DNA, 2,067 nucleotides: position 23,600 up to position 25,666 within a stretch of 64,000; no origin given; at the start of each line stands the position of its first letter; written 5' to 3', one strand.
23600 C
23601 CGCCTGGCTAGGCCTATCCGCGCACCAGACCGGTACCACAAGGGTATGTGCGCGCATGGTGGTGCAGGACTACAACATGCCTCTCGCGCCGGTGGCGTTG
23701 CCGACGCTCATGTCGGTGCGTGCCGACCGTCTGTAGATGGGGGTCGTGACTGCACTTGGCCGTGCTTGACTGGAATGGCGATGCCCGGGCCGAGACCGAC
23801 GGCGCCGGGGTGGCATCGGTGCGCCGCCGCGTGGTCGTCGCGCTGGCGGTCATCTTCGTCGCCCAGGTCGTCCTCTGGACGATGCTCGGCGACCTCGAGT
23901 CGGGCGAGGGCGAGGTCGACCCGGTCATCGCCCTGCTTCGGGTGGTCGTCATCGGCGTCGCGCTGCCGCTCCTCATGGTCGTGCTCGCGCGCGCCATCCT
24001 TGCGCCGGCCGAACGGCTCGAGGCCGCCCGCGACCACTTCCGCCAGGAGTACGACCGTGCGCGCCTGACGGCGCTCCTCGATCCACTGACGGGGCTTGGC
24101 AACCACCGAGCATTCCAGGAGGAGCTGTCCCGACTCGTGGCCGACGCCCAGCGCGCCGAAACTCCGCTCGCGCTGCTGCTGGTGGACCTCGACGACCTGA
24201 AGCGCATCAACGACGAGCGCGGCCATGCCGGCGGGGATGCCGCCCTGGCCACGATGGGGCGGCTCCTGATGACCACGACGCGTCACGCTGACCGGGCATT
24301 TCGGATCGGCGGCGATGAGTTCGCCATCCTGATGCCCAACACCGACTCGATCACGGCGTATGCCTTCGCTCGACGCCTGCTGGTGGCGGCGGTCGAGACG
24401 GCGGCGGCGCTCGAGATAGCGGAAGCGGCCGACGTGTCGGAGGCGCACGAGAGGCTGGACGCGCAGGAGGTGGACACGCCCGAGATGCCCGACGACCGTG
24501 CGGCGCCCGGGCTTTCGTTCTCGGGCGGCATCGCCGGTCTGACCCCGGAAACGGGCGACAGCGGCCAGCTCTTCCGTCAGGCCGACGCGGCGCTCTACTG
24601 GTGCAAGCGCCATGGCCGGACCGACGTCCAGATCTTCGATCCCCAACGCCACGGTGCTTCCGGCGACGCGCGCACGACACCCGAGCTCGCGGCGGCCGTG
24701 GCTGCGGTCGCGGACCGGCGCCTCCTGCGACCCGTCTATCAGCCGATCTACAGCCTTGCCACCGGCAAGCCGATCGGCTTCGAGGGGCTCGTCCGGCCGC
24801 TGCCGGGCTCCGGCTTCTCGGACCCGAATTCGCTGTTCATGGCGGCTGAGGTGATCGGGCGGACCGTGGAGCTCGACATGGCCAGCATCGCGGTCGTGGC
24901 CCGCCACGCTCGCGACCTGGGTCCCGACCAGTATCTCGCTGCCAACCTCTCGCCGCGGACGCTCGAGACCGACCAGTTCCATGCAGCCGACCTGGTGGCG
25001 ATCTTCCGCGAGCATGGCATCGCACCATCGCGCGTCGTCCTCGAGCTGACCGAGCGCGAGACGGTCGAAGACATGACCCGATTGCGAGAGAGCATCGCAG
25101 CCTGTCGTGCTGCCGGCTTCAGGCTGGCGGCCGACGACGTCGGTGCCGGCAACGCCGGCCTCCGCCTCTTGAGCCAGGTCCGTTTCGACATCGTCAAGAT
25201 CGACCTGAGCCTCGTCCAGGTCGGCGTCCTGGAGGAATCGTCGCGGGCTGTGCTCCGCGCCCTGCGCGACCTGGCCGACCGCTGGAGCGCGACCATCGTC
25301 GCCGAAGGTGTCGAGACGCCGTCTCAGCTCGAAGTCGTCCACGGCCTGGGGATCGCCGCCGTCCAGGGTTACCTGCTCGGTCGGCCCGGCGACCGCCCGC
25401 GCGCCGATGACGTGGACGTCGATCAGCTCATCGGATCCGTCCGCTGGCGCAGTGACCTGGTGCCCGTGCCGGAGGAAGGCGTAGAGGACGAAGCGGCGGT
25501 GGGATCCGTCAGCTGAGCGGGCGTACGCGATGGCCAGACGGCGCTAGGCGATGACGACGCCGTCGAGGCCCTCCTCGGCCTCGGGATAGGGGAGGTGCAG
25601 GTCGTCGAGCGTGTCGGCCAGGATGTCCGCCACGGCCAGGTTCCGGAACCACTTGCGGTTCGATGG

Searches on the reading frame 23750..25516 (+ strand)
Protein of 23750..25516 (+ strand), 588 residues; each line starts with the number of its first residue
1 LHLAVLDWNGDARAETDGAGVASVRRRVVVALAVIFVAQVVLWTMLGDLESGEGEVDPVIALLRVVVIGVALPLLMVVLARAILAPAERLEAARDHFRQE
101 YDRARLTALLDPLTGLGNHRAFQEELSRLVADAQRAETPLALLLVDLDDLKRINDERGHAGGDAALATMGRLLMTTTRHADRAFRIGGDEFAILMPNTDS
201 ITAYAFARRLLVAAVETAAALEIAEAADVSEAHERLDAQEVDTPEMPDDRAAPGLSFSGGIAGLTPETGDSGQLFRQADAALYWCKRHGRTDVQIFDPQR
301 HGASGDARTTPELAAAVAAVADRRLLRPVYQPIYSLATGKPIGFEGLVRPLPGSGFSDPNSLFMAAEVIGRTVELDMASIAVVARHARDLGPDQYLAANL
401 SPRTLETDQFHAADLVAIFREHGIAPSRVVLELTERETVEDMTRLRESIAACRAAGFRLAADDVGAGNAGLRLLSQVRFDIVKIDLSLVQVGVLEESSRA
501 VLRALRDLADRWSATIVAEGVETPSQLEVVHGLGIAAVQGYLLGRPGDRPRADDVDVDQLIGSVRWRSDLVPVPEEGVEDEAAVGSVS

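Call 22: search_protein_families(library=pfam, proteins=[window:23750-25516:+], max_evalue=0.001)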
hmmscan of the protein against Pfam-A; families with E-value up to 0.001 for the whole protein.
window:23750-25516:+ (588 aa): 2 families
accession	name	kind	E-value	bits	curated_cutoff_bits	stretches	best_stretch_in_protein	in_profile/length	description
PF00563.25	EAL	-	5.4e-46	157.3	31.3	1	322-546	9-236/236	EAL domain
PF00990.26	GGDEF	-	5.2e-33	114.5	23.8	1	108-210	1-103/161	Diguanylate cyclase, GGDEF domain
